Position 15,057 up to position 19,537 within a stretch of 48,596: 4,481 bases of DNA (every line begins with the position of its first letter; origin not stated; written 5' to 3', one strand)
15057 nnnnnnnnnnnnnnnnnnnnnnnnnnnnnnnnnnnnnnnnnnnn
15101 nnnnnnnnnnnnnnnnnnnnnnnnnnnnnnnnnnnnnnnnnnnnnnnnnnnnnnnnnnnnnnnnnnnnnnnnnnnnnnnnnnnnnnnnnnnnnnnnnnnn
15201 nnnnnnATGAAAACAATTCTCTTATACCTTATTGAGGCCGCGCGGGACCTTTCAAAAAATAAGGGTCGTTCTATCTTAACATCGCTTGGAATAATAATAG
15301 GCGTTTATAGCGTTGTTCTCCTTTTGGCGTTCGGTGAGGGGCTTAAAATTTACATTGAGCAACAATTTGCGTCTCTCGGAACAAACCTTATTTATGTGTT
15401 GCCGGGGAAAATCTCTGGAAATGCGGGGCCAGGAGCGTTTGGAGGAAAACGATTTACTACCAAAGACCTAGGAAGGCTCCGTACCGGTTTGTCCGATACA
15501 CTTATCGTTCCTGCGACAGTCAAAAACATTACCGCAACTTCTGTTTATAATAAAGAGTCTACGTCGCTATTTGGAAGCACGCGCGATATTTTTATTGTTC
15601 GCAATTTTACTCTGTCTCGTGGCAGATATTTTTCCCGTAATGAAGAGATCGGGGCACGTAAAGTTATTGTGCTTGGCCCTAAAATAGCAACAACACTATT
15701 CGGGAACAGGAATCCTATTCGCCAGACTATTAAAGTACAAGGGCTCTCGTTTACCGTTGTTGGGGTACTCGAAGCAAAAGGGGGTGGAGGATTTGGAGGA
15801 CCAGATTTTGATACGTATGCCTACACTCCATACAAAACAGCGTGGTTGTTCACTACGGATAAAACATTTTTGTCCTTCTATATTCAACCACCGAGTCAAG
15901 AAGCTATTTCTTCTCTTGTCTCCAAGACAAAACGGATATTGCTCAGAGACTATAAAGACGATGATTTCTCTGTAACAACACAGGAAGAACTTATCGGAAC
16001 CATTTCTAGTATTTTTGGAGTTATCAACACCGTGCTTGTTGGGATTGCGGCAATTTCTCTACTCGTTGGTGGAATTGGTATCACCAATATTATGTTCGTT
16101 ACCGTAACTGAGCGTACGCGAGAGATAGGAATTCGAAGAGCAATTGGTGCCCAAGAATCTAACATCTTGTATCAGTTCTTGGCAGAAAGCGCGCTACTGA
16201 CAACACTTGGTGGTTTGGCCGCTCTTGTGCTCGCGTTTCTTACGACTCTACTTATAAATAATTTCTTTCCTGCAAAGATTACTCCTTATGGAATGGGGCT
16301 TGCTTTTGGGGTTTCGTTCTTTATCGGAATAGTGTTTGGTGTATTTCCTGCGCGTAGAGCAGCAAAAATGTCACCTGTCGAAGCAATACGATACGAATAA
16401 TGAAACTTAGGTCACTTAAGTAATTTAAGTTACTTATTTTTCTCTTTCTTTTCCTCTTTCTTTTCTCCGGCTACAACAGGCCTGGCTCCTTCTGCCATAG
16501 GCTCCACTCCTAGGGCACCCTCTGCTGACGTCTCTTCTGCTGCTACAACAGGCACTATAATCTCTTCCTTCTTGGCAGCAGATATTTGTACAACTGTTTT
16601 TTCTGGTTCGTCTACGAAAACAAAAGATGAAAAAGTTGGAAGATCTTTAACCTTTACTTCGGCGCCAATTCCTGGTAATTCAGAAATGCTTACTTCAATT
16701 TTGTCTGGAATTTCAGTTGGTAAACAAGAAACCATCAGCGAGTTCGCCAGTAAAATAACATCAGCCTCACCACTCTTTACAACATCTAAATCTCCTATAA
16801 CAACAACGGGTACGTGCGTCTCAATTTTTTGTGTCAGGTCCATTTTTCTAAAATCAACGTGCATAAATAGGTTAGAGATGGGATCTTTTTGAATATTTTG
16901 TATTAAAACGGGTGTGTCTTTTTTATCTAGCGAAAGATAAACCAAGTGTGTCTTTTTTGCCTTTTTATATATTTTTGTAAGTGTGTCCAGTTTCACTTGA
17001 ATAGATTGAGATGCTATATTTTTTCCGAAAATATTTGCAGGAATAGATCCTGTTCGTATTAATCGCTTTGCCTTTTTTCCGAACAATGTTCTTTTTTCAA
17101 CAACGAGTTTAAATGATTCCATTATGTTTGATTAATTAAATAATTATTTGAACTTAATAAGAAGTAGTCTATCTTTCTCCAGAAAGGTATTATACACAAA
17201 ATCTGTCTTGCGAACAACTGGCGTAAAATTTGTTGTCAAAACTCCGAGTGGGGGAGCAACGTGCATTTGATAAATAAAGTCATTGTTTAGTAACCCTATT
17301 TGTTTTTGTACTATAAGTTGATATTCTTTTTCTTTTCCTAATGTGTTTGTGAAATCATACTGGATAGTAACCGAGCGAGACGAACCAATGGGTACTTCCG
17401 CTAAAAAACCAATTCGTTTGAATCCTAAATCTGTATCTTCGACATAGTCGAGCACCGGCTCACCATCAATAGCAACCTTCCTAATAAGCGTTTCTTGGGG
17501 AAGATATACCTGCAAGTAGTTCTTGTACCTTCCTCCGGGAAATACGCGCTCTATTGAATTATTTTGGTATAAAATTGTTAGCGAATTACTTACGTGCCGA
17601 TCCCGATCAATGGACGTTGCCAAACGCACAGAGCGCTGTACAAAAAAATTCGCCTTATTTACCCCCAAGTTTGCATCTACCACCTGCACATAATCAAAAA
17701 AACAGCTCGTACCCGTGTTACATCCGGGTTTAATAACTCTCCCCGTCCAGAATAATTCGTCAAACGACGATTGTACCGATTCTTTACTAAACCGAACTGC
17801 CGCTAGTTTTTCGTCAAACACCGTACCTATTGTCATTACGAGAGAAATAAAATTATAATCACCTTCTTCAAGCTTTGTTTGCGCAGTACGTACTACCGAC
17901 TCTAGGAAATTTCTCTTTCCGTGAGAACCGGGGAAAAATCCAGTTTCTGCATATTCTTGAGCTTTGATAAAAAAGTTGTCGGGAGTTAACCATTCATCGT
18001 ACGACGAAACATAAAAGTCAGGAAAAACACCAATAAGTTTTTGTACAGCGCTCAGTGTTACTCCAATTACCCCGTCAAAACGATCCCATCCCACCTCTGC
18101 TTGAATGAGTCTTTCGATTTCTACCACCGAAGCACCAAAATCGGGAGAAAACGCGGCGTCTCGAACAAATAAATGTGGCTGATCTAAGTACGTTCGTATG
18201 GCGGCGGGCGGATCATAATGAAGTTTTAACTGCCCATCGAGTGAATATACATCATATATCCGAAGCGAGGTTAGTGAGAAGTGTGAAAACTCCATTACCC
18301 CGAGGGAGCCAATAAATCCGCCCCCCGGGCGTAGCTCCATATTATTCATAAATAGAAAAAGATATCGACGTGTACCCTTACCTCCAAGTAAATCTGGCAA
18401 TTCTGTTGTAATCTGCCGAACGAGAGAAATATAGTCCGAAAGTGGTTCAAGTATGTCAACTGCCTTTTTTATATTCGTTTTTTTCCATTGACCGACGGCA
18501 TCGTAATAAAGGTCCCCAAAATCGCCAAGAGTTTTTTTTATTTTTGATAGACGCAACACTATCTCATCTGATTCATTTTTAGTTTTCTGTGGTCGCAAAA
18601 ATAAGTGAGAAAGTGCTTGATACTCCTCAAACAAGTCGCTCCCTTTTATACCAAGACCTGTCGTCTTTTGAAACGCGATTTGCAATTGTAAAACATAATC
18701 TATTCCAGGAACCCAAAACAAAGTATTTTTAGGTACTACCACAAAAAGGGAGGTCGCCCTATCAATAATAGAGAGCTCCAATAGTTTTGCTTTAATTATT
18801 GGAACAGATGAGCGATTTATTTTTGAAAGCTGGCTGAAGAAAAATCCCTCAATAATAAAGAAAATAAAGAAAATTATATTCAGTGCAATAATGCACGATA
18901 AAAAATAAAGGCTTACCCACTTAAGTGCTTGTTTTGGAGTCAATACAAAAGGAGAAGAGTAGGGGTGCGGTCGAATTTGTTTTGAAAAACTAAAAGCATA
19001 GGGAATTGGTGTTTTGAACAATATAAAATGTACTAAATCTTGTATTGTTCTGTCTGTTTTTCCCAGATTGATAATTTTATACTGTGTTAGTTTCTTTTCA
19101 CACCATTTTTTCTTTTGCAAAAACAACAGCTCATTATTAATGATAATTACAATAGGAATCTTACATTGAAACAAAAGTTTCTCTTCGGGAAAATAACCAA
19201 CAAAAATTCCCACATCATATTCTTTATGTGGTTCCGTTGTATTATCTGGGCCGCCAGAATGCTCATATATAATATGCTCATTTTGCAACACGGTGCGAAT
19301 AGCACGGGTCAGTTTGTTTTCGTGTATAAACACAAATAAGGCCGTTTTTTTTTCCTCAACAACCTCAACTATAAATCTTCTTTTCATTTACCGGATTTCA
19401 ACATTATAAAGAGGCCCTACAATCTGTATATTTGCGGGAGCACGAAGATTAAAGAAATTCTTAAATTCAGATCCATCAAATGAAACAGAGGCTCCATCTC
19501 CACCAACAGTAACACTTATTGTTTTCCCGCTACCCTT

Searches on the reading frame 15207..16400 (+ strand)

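Call 26: search_protein_families(library=pfam, proteins=[window:15207-16400:+], max_evalue=0.001)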
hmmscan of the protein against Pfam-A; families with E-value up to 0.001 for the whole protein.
window:15207-16400:+ (397 aa): 2 families
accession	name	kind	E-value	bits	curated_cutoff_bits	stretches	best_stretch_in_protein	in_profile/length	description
PF12704.14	MacB_PCD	-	2.7e-37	129.5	27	1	22-240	1-203/207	MacB-like periplasmic core domain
PF02687.27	FtsX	-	1.9e-18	67.1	25.5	1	280-390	3-120/120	FtsX-like permease C-terminal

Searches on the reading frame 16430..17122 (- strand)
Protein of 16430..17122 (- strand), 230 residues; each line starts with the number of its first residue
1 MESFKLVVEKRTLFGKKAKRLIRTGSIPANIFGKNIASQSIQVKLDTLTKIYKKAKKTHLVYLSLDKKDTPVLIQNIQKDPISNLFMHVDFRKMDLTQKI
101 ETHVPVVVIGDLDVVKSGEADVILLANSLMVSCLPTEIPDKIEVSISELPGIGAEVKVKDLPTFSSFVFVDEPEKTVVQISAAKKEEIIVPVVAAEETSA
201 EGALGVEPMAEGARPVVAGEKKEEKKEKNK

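Call 6: search_protein_families(library=pfam, proteins=[window:16430-17122:-], max_evalue=0.01)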
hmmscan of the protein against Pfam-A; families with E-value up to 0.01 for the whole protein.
window:16430-17122:- (230 aa): 2 families
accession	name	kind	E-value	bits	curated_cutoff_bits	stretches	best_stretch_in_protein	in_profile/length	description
PF01386.24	Ribosomal_L25p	-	2.7e-18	66.6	23.6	1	6-91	1-82/82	Ribosomal L25p family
PF14693.11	Ribosomal_TL5_C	-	2e-15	57.4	27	1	99-183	1-83/84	Ribosomal protein TL5, C-terminal domain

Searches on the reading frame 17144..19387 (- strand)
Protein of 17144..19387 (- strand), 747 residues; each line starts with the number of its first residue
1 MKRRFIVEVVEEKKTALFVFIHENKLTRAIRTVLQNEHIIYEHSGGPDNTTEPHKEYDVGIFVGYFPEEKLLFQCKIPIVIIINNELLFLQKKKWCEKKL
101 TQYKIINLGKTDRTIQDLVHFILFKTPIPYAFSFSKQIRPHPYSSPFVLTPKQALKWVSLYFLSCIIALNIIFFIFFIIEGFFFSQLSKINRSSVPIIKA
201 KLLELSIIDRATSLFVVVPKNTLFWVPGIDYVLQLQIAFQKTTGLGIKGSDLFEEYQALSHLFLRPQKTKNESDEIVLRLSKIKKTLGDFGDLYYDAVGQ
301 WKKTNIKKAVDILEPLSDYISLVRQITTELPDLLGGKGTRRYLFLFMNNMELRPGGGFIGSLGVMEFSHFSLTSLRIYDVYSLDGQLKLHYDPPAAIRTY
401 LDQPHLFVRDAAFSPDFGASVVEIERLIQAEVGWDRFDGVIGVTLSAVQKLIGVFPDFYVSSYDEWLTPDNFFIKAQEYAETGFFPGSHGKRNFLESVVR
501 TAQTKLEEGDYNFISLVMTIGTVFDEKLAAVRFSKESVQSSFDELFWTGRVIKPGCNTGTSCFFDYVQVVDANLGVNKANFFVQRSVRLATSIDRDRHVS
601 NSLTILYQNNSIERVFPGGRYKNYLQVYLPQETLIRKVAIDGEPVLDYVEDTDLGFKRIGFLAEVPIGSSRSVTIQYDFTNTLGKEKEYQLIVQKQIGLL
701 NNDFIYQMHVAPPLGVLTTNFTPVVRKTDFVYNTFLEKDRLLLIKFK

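Call 5: search_protein_families(library=pfam, proteins=[window:17144-19387:-], max_evalue=0.01)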
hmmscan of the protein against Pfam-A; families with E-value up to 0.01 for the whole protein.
window:17144-19387:- (747 aa): 1 family
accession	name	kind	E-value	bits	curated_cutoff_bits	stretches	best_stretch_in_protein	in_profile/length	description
PF13196.11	DUF4012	-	9.1e-18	65.6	28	1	338-471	2-134/144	Protein of unknown function (DUF4012)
